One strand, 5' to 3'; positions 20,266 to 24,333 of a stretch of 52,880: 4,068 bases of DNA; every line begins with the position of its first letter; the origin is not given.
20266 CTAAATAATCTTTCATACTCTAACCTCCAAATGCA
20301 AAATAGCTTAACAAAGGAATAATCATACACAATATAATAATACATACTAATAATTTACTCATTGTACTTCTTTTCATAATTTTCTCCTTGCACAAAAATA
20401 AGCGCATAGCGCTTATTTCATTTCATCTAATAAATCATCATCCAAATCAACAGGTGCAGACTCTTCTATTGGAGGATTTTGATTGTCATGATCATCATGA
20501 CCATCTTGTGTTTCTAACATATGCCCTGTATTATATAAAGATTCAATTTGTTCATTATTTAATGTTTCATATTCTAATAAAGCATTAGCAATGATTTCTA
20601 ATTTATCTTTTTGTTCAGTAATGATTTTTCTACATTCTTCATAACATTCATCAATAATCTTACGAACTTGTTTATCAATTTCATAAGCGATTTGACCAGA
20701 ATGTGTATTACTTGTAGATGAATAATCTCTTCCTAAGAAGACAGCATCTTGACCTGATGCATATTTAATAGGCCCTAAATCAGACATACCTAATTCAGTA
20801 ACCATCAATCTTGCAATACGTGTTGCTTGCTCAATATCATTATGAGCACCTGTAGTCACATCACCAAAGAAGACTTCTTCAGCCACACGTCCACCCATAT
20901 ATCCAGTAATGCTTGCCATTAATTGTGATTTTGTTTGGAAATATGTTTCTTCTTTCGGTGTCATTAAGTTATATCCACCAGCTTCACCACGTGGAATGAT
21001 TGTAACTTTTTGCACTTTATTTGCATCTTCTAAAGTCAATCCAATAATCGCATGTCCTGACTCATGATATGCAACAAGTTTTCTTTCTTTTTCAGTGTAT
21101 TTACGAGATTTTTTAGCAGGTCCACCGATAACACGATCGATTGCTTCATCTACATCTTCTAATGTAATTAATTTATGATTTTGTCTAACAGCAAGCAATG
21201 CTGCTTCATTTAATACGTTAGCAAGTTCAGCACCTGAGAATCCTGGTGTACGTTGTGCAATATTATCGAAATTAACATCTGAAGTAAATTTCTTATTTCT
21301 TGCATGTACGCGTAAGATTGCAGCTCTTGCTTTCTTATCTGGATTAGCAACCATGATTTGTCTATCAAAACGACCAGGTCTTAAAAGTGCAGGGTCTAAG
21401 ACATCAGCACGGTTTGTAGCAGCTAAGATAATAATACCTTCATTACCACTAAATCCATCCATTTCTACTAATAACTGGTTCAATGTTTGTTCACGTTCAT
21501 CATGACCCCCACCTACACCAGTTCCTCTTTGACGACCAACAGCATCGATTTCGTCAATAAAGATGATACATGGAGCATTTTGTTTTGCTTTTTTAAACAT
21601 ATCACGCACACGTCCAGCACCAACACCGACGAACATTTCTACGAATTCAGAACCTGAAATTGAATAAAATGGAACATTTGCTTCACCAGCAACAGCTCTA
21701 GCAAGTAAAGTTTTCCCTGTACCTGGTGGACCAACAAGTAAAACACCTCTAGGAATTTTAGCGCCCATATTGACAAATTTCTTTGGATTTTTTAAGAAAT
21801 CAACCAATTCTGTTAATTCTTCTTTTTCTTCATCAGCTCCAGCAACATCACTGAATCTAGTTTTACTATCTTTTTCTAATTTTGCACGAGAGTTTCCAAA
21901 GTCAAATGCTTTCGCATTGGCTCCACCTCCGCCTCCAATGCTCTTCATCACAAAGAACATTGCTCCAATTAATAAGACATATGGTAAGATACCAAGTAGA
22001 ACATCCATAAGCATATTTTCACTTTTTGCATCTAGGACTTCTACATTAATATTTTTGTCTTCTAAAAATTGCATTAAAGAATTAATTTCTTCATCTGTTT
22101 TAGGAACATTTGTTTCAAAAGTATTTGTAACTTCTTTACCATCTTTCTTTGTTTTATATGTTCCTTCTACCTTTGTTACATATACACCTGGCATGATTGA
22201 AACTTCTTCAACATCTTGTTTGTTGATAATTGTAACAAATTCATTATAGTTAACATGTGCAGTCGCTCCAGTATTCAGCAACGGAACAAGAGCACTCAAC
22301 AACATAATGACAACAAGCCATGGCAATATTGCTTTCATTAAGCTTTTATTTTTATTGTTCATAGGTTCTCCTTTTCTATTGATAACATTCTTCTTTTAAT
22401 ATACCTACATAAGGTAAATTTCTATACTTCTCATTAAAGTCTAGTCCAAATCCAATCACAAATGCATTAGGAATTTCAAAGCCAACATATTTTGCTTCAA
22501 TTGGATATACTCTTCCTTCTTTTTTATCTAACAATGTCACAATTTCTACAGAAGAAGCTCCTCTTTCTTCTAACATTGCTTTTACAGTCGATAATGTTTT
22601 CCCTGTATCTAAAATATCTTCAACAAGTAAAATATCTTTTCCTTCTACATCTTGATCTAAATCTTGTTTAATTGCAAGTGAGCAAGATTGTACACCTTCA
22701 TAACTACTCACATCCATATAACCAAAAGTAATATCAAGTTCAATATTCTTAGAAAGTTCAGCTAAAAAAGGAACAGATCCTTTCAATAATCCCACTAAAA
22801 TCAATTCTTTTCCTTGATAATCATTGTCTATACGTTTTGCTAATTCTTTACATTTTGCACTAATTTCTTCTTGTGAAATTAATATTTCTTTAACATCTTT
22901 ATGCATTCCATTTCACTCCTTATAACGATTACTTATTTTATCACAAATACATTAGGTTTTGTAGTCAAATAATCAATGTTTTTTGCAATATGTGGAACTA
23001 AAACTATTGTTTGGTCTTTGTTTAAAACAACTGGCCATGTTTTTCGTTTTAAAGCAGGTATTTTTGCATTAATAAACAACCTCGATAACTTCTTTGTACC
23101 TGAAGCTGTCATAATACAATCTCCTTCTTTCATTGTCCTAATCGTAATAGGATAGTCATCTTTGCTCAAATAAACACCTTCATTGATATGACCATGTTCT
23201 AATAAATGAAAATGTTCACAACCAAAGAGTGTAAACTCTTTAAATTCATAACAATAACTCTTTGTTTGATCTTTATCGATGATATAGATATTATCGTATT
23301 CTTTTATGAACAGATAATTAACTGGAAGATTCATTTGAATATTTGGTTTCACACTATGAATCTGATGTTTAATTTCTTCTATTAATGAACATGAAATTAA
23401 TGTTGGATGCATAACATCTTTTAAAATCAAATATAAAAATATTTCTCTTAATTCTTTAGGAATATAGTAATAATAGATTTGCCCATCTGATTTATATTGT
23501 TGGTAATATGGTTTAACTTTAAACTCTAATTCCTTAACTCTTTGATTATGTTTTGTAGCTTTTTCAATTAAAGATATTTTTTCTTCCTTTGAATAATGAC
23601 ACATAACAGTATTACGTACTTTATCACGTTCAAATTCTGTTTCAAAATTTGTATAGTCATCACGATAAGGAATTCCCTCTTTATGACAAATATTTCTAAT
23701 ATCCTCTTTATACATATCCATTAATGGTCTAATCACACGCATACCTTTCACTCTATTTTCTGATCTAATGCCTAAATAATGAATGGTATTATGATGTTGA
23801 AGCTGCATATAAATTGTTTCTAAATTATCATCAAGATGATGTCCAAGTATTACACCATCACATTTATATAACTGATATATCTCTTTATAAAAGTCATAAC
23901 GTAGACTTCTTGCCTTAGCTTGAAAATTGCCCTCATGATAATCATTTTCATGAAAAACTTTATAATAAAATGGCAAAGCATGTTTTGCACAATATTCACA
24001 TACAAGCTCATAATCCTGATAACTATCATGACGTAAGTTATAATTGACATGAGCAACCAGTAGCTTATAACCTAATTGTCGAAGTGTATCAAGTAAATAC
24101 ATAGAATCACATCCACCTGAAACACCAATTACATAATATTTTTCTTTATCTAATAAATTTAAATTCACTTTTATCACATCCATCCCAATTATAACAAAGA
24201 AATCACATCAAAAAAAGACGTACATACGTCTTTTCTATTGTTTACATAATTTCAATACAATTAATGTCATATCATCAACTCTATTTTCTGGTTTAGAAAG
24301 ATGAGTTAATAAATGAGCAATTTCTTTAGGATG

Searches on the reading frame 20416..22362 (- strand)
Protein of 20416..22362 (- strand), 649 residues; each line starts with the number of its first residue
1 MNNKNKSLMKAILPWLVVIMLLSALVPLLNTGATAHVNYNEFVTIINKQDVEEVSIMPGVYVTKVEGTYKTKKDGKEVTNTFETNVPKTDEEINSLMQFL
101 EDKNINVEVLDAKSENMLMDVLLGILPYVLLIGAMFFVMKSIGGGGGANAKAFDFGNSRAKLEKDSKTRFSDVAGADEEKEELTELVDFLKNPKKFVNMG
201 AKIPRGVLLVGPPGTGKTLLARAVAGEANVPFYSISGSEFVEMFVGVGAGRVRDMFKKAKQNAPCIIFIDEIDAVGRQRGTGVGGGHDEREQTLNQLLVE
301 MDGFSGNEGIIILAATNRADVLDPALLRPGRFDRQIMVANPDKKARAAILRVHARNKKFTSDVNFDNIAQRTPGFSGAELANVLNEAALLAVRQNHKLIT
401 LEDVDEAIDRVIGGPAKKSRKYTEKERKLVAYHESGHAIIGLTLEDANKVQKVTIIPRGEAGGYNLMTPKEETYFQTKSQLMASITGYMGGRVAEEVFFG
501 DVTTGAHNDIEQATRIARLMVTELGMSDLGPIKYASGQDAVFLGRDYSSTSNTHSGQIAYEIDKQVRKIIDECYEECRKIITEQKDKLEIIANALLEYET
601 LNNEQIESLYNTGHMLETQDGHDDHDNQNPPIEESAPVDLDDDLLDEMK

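Call 80: search_protein_families(library=pfam, proteins=[window:20416-22362:-], max_evalue=0.00001)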
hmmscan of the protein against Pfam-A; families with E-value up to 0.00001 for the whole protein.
window:20416-22362:- (649 aa): 4 families
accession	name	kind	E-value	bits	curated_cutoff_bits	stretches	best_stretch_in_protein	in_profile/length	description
PF01434.24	Peptidase_M41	-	2.1e-71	240.2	29.9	1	422-609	3-191/191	Peptidase family M41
PF00004.35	AAA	-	3.1e-47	160.7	21.2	1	207-338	1-129/131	ATPase family associated with various cellular activities (AAA)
PF17862.7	AAA_lid_3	-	6.2e-16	58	27.2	1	362-406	1-45/45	AAA+ lid domain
PF06480.20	FtsH_ext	-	6.3e-11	42.8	25.5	1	13-109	2-100/103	FtsH Extracellular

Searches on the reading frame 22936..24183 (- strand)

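Call 80: search_protein_families(library=pfam, proteins=[window:22936-24183:-], max_evalue=0.00001)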
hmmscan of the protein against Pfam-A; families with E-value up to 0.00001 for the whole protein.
window:22936-24183:- (416 aa): 3 families
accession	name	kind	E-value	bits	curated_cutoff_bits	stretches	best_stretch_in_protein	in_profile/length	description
PF01171.26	ATP_bind_3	-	2.2e-47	161.5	27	1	17-191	2-181/182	PP-loop family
PF11734.13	TilS_C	-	9e-07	28.6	22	1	347-404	2-60/74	TilS substrate C-terminal domain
PF06508.19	QueC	-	1.2e-06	28.6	22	0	18-55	3-40/210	Queuosine biosynthesis protein QueC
